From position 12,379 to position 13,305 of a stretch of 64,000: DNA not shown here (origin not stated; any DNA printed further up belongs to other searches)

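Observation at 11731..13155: Xylose-isomerase-like TIM-barrel protein paired with a minimal ~208-aa radical SAM enzyme upstream of an OmpR/HK-htrA module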

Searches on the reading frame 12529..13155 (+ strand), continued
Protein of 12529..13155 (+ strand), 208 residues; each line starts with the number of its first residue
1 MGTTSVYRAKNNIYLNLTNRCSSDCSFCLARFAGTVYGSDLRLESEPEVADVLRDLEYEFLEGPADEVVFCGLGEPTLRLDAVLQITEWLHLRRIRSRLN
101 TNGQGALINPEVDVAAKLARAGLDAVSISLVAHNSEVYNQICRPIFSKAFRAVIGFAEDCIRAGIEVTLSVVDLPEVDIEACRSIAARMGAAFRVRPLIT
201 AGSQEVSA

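Call 12: find_encoding_contigs(protein=P0027, flank=6000, max_places=2)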
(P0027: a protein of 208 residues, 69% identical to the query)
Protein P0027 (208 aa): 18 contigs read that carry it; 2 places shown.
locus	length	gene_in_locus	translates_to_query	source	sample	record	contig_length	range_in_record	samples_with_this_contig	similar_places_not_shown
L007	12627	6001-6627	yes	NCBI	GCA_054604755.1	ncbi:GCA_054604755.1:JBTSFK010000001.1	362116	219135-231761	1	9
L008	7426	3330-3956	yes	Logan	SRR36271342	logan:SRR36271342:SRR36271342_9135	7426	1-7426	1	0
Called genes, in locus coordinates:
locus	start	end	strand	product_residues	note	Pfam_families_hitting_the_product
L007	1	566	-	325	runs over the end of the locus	PF01370:Epimerase, PF04321:RmlD_sub_bind, PF05368:NmrA, PF13460:NAD_binding_10 (weak), PF16363:GDP_Man_Dehyd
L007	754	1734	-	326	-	PF01073:3Beta_HSD, PF01370:Epimerase, PF02719:Polysacc_synt_2 (weak), PF04321:RmlD_sub_bind, PF16363:GDP_Man_Dehyd, PF07993:NAD_binding_4 (weak)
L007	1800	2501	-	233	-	PF04298:Zn_peptidase_2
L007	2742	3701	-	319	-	PF03706:LPG_synthase_TM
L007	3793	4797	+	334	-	PF01820:Dala_Dala_lig_N, PF02222:ATP-grasp (weak), PF07478:Dala_Dala_lig_C, PF02655:ATP-grasp_3 (weak), PF13535:ATP-grasp_4 (weak)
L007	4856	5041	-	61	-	-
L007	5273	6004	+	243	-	PF01261:AP_endonuc_2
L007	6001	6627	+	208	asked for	PF04055:Radical_SAM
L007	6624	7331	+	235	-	PF00072:Response_reg, PF00486:Trans_reg_C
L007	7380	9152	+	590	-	PF00672:HAMP, PF00512:HisKA, PF02518:HATPase_c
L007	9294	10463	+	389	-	PF00089:Trypsin, PF13365:Trypsin_2, PF00595:PDZ, PF13180:PDZ_2, PF17820:PDZ_6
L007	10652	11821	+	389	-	PF00850:Hist_deacetyl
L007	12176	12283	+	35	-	-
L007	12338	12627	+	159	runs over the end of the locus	PF00301:Rubredoxin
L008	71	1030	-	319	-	PF03706:LPG_synthase_TM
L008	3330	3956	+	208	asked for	PF04055:Radical_SAM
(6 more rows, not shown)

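Call 16: search_solved_structures(query=window:12529-13155:+, max_evalue=0.01)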
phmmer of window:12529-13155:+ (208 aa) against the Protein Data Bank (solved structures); distinct sequences matched with E-value up to 0.01: 1.
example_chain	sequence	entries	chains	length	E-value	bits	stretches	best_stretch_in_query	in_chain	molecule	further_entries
7tol_A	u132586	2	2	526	0.0064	19.5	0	15-129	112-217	glycerol dibiphytanyl glycerol tetraether - macrocyclic archaeol synthase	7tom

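Call 18: find_related_loci(query=A1, collection=genome_contigs, flank=8000)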
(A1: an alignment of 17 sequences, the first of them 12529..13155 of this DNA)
Query A1 (208 aa) in genome_contigs; peptide patterns used: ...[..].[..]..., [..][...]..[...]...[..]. (x = any residue, [..] = any of these).
600 stretches matched a pattern (row limit reached: there are more); 587 encode a relative of the query (tblastn E <= 1e-3); the best 80 are kept; 80 distinct loci.
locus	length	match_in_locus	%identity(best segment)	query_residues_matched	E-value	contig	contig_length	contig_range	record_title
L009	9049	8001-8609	74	6-208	9e-102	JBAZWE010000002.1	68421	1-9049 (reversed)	MAG: Thermoleophilia bacterium isolate SO_2017_GW1_27 NODE_2305_length_68421_cov_1.044938_OW334_2017, whole genome shotg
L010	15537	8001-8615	72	4-208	1e-98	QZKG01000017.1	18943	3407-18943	MAG: Gaiellales bacterium isolate SURF_19 Ga0104751_1004310, whole genome shotgun sequence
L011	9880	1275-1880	72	4-205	5e-98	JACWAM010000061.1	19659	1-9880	MAG: Thermoleophilia bacterium isolate B_ACT_11 k141_249790, whole genome shotgun sequence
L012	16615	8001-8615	69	4-208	4e-96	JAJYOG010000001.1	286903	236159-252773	MAG: Actinomycetes bacterium isolate DBS2-5.bin27 NODE_5_length_286903_cov_5.357383, whole genome shotgun sequence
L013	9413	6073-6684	72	3-206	4e-95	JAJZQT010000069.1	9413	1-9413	MAG: Actinomycetes bacterium isolate SKS1.bin55 NODE_12839_length_9413_cov_16.742193, whole genome shotgun sequence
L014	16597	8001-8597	61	1-199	4e-82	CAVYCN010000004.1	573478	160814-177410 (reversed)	MAG: uncultured Actinomycetes bacterium isolate MFD04492.bin.3.7 genome assembly, contig: contig_13629, whole genome sho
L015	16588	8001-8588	60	1-196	1e-78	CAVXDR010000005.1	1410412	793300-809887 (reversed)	MAG: uncultured Actinomycetes bacterium isolate MFD02138.bin.2.13 genome assembly, contig: contig_8272, whole genome sho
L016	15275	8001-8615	57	1-205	1e-77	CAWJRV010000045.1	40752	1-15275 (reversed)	MAG: uncultured Actinomycetes bacterium isolate MFD01476.bin.4.90 genome assembly, contig: contig_38170, whole genome sh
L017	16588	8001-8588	58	1-196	2e-76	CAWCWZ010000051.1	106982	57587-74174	MAG: uncultured Actinomycetes bacterium isolate MFD03323.bin.1.10 genome assembly, contig: contig_64484, whole genome sh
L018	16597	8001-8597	56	1-199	2e-76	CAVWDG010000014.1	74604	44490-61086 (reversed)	MAG: uncultured Actinomycetes bacterium isolate MFD09286.bin.2.48 genome assembly, contig: contig_72000, whole genome sh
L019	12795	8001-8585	58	7-201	4e-75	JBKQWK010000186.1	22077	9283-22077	MAG: Thermoleophilia bacterium isolate SEr3G3H3I__bin_3 SEr3G3H3I_000000282992, whole genome shotgun sequence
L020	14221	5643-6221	60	7-199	7e-74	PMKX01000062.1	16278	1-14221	MAG: Actinomycetota bacterium isolate fen_672 73.20120600_E1D.40_contig_28222, whole genome shotgun sequence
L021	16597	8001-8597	56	7-204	2e-71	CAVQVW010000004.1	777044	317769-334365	MAG: uncultured Thermoleophilia bacterium isolate MFD09964.bin.1.34 genome assembly, contig: contig_25912, whole genome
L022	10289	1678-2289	57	4-207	2e-70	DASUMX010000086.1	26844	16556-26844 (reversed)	MAG TPA_asm: Thermoleophilia bacterium isolate SMAG_U1584 k141_742232, whole genome shotgun sequence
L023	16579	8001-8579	59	7-199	2e-70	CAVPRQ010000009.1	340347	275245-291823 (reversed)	MAG: uncultured Thermoleophilia bacterium isolate MFD00032.bin.2.201 genome assembly, contig: contig_18562, whole genome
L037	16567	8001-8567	56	2-190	2e-56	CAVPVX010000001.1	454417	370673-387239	MAG: uncultured Actinomycetes bacterium isolate MFD09964.bin.1.366 genome assembly, contig: contig_23023, whole genome s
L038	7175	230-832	40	1-199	1e-52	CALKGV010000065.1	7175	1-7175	MAG: uncultured archaeon isolate S1_Bin_METABAT__95 genome assembly, contig: c_000000515120, whole genome shotgun sequen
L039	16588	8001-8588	46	6-199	3e-52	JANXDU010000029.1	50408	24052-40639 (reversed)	MAG: Candidatus Bathyarchaeota archaeon isolate SKYB16 k141_122003, whole genome shotgun sequence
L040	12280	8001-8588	41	6-199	6e-52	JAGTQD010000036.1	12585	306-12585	MAG: Candidatus Bathyarchaeota archaeon isolate JZ_bin_36.1 JZ_bin_36.1_NODE_36, whole genome shotgun sequence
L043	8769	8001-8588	44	7-199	3e-51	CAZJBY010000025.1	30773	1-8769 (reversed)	MAG TPA_asm: uncultured Candidatus Bathyarchaeia archaeon isolate binchicken_co129_789 genome assembly, contig: NODE_386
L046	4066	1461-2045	43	6-199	7e-51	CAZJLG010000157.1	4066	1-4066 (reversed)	MAG TPA_asm: uncultured Candidatus Bathyarchaeia archaeon isolate binchicken_co150_774 genome assembly, contig: NODE_719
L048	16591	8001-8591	44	5-199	8e-51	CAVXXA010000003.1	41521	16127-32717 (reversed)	MAG: Candidatus Bathyarchaeota archaeon isolate MFD03726.bin.2.70 genome assembly, contig: contig_113798, whole genome s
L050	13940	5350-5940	45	6-199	4e-50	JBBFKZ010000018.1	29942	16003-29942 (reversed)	MAG: Candidatus Bathyarchaeia archaeon isolate Uz-U4-12 NODE_18_length_29942_cov_4.195647, whole genome shotgun sequence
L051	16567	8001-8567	45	6-196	1e-48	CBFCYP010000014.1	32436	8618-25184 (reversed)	MAG TPA_asm: uncultured bacterium isolate SRR26215681_binner13_Refined_78 genome assembly, contig: ERZ25073475.444, whol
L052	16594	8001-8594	44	3-199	7e-49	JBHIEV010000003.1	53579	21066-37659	MAG: Candidatus Bathyarchaeia archaeon isolate b2.sp2_bin.20 NODE_58_length_53579_cov_17.989650, whole genome shotgun se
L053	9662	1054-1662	45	1-199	2e-48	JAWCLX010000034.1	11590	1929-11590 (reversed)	MAG: Candidatus Bathyarchaeia archaeon isolate JZ-2_201705_bins_25 JZ-2_201705_bins_25_scaffold_34, whole genome shotgun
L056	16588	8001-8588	38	6-199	4e-48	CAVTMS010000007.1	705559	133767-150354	MAG: Candidatus Bathyarchaeota archaeon isolate MFD05942.bin.2.57 genome assembly, contig: contig_32733, whole genome sh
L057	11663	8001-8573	44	6-196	9e-48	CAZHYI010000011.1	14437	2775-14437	MAG TPA_asm: uncultured Candidatus Bathyarchaeia archaeon isolate binchicken_co6_85 genome assembly, contig: NODE_4669_l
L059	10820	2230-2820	42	6-199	1e-47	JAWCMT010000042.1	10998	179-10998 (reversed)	MAG: Candidatus Bathyarchaeia archaeon isolate JZ-2_201705_bins_71 JZ-2_201705_bins_71_scaffold_42, whole genome shotgun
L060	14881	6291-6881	42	5-199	2e-47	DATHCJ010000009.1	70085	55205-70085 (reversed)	MAG TPA_asm: Candidatus Limnocylindrales bacterium isolate SMAG_U12364 k141_1765410, whole genome shotgun sequence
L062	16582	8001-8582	45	3-199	2e-46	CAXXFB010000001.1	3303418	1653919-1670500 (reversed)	MAG: Christensenellaceae bacterium isolate 086d21dd-391b-4e05-b467-ec890eab2947 genome assembly, contig: contig_1, whole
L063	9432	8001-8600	41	1-196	1e-46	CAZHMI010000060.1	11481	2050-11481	MAG TPA_asm: uncultured Candidatus Bathyarchaeia archaeon isolate binchicken_co274_450 genome assembly, contig: NODE_138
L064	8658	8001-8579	44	4-199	3e-46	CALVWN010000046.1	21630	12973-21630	MAG: uncultured Clostridia bacterium isolate E27__bin11 genome assembly, contig: E27__k127_513078, whole genome shotgun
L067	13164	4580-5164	45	6-202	3e-46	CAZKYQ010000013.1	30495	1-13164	MAG TPA_asm: uncultured Ignavibacteria bacterium isolate binchicken_co275_126 genome assembly, contig: NODE_1648_length_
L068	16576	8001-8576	45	3-196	3e-46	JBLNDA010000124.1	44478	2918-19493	MAG: Clostridia bacterium isolate MAG111 PRJNA950955_bin2_renamed_124, whole genome shotgun sequence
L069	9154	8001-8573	39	6-196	1e-45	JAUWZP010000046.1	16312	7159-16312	MAG: Candidatus Bathyarchaeota archaeon isolate CSMAG_2739 CSMAG_2739_k141_339594_length_16312_cov_13.9007, whole genome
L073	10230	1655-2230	43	7-202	2e-45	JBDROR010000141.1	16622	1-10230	MAG: bacterium isolate MEGAHIT-group-1.965 k141_4930854, whole genome shotgun sequence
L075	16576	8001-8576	43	4-199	3e-45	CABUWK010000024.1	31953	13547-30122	MAG TPA_asm: uncultured Acidiphilium sp. isolate MGYG-HGUT-04445 genome assembly, contig: GUT_GENOME275136_24, whole gen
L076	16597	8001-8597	44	1-199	6e-45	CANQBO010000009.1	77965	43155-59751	MAG: uncultured Clostridia bacterium isolate Lapin-001__bin50 genome assembly, contig: Lapin-001__NODE_477_length_77965_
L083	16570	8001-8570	46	7-199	3e-44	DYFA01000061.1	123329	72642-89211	MAG TPA_asm: Aneurinibacillus sp. isolate Tomsk_67_16 Tomsk_k141_59141, whole genome shotgun sequence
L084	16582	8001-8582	45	4-202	1e-43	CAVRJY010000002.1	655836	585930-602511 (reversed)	MAG: Nitrospirota bacterium isolate MFD01299.bin.1.245 genome assembly, contig: contig_12997, whole genome shotgun seque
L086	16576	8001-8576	42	3-196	2e-43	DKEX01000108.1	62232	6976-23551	MAG TPA_asm: Firmicutes bacterium UBA6811 UBA6811_contig_11856, whole genome shotgun sequence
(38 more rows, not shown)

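Call 31: predict_structure(alignment_id=A1)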
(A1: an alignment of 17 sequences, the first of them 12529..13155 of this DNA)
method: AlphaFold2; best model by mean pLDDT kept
length: 208 residues; sequences in the alignment: 17
mean_pLDDT: 89.2   pTM: 0.87
mean pLDDT of the five models: 89.2, 83.9, 81.1, 79.7, 78.0
residues with pLDDT >= 90: 122; 70-90: 75; 50-70: 8; < 50: 3
segments of 3 or more residues with pLDDT < 50: none
pLDDT, mean of each block of 10 residues (from residue 1): 80 94 83 84 91 96 96 89 98 97 82 95 95 77 63 91 97 91 95 93 85
secondary structure, 60 per line:
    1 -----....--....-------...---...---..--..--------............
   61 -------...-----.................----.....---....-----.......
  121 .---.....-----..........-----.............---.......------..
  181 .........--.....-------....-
elements in order: E6-9 E12-15 E23-25 H49-60 E68-70 H76-92 E97-101 H105-108 H114-121 E125-129 H135-141 E142-144 H150-162 E166-172 H179-189 E192-196 H204-207

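Call 36: search_protein_families(library=pfam, proteins=[L075:7226-8014:+, L076:8630-9481:+, L064:5272-7230:+, L076:3422-4072:-, L059:1024-1899:+, L037:6494-7639:-], max_evalue=0.001)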
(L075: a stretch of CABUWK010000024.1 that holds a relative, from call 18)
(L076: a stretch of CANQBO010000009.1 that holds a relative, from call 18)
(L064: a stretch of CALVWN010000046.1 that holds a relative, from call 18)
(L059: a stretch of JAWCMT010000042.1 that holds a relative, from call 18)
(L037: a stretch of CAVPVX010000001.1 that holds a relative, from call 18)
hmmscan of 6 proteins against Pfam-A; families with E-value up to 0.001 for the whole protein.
L075:7226-8014:+ (262 aa): 1 family
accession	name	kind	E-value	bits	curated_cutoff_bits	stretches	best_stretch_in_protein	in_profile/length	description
PF01026.27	TatD_DNase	-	2.9e-73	246.8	27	1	4-253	2-253/253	TatD related DNase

L076:8630-9481:+ (283 aa): 1 family
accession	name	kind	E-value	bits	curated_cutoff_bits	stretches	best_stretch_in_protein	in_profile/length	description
PF00398.26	RrnaAD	-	1.7e-52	178.6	24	1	16-245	2-233/263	Ribosomal RNA adenine dimethylase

L064:5272-7230:+ (652 aa): 7 families
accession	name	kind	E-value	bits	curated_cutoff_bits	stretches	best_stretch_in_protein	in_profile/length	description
PF09334.17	tRNA-synt_1g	-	4e-113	378.5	20.1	2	155-365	180-391/391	tRNA synthetases class I (M)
PF01588.26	tRNA_bind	-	8.8e-30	103.1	27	1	557-649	1-95/96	Putative tRNA binding domain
PF00133.28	tRNA-synt_1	-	3.8e-27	95.5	22.7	2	12-216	32-244/414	tRNA synthetases class I (I, L, M and V)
PF01406.26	tRNA-synt_1e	-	8.2e-11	42.3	27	1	6-121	13-125/301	tRNA synthetases class I (C) catalytic domain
PF01921.24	tRNA-synt_1f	-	9.3e-09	35.1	27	1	262-333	240-314/360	tRNA synthetases class I (K)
PF19303.5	Anticodon_3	-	3.7e-07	30.6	23.5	1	385-510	10-134/152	Anticodon binding domain of methionyl tRNA ligase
PF08264.19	Anticodon_1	-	5.6e-07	30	25.1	1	398-525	13-134/148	Anticodon-binding domain of tRNA ligase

L076:3422-4072:- (216 aa): 1 family
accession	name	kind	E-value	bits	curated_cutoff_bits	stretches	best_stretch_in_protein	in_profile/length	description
PF07670.19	Gate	-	3.8e-05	24.5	29.6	1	40-144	2-98/104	Nucleoside recognition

L059:1024-1899:+ (291 aa): 0 families

L037:6494-7639:- (381 aa): 1 family
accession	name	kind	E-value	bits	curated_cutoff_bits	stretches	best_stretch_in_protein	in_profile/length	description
PF04055.27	Radical_SAM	-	4.1e-16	60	29.5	1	118-269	4-158/166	Radical SAM superfamily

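Call 55: search_protein_families(library=pfam, proteins=[L067:3794-5167:+, L084:7161-8585:+, L051:7224-8603:+, L073:854-2233:+], max_evalue=0.001)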
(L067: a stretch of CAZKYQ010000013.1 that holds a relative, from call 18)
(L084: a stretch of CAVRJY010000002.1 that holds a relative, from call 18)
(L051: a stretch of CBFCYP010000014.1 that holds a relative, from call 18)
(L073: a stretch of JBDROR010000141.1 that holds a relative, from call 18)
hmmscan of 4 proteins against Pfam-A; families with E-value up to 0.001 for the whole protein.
L067:3794-5167:+ (457 aa): 2 families
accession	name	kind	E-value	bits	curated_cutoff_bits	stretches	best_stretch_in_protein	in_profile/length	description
PF01026.27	TatD_DNase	-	1.4e-78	264.2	27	1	5-253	1-253/253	TatD related DNase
PF04055.27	Radical_SAM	-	8.1e-15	55.8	29.5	1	272-433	1-155/166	Radical SAM superfamily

L084:7161-8585:+ (474 aa): 2 families
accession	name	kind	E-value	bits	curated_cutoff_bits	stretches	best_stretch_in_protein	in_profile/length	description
PF01026.27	TatD_DNase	-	1.7e-84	283.6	27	1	24-272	1-253/253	TatD related DNase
PF04055.27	Radical_SAM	-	2.9e-18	67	29.5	1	293-449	2-154/166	Radical SAM superfamily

L051:7224-8603:+ (459 aa): 2 families
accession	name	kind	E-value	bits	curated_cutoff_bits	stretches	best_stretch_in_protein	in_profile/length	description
PF01026.27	TatD_DNase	-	2.2e-79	266.9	27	1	2-250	1-253/253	TatD related DNase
PF04055.27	Radical_SAM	-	1.1e-15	58.6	29.5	1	269-438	1-163/166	Radical SAM superfamily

L073:854-2233:+ (459 aa): 2 families
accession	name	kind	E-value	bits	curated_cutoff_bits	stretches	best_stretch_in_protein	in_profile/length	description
PF01026.27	TatD_DNase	-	1.2e-85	287.4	27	1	3-251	1-252/253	TatD related DNase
PF04055.27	Radical_SAM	-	1.6e-18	67.8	29.5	1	276-444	1-164/166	Radical SAM superfamily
